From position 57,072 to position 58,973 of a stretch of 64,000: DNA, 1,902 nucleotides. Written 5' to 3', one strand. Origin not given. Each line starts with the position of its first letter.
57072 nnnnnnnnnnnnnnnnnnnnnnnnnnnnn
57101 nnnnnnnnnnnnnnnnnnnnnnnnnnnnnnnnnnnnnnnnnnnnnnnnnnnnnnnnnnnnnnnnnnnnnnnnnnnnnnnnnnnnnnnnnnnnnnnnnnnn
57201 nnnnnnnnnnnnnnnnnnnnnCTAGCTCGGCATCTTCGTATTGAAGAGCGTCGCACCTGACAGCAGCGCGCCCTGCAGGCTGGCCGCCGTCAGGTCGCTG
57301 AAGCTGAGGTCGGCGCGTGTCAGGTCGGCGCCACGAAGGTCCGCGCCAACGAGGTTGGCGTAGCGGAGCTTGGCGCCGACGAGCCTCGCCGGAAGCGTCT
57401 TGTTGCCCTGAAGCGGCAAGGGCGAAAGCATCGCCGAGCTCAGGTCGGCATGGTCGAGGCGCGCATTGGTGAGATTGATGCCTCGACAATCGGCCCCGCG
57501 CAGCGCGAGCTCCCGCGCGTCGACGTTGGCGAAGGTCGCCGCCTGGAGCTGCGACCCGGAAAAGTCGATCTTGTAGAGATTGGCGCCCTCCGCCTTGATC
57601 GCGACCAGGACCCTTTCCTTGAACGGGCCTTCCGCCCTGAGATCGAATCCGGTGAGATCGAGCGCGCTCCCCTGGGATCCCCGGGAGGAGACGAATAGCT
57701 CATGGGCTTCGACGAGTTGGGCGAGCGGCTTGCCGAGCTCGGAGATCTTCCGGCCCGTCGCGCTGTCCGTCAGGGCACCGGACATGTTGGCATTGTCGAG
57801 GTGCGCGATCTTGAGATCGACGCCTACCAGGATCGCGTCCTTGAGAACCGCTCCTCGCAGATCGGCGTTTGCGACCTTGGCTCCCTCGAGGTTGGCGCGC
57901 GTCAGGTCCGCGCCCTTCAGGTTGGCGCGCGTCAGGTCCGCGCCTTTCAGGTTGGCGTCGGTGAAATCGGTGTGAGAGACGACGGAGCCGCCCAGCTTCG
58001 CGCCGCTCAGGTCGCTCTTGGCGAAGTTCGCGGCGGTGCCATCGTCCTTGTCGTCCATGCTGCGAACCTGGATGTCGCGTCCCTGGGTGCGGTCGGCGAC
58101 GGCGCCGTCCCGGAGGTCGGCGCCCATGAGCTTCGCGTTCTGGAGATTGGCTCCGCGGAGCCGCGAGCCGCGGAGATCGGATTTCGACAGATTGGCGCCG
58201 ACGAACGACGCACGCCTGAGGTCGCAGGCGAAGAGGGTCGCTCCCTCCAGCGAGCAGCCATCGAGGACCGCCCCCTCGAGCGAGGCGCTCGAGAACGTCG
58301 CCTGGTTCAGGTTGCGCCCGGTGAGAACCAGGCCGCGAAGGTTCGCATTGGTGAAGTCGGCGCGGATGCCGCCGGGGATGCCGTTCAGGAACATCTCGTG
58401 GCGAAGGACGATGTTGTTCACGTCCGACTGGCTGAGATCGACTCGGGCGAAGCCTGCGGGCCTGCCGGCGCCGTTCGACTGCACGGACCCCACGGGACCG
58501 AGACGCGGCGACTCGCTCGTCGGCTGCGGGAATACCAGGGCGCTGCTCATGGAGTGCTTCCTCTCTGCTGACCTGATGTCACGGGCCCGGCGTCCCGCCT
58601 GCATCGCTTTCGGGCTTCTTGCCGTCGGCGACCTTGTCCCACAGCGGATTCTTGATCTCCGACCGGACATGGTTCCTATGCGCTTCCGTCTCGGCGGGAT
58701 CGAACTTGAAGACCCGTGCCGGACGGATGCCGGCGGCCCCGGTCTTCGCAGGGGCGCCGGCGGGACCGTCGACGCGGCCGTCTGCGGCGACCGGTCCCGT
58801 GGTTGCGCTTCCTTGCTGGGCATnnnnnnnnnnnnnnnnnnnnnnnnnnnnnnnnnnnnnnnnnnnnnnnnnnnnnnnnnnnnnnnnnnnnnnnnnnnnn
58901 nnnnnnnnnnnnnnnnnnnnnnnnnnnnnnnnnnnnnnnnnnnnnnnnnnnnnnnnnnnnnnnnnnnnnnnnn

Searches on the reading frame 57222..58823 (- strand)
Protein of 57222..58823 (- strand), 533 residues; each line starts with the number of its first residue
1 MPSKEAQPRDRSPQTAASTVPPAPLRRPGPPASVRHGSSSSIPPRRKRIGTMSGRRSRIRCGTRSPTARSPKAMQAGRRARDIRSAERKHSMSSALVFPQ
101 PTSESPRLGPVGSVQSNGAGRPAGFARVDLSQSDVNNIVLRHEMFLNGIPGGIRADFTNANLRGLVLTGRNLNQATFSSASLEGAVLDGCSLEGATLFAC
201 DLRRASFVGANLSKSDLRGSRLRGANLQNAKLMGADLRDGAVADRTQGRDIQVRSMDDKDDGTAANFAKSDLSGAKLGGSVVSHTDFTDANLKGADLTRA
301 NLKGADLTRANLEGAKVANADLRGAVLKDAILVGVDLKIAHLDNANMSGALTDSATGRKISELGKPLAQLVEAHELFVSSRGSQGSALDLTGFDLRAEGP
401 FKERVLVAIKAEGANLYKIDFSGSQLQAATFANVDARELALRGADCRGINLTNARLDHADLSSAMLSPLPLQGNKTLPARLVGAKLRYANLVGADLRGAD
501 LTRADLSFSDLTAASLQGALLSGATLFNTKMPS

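Call 20: find_encoding_contigs(protein=window:57222-58823:-, flank=10000, max_places=1)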
Protein window:57222-58823:- (533 aa): no gene with exactly this product is on record in the collection.

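Call 23: search_protein_families(library=pfam, proteins=[window:57222-58823:-], max_evalue=0.001)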
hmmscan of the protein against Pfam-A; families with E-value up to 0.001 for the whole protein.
window:57222-58823:- (533 aa): 4 families
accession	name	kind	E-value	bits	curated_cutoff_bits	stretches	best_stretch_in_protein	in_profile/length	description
PF00805.28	Pentapeptide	-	3e-63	209.3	20.2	6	479-518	1-40/40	Pentapeptide repeats (8 copies)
PF13599.13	Pentapeptide_4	-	2.8e-29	101.4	38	3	154-227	5-78/78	Pentapeptide repeat region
PF13576.12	Pentapeptide_3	-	7.4e-26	90.6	27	2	265-305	4-47/48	Pentapeptide repeats (9 copies)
PF25296.1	Decapeptide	-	7e-05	23.1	45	0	286-316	41-71/74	Decapeptide repeat region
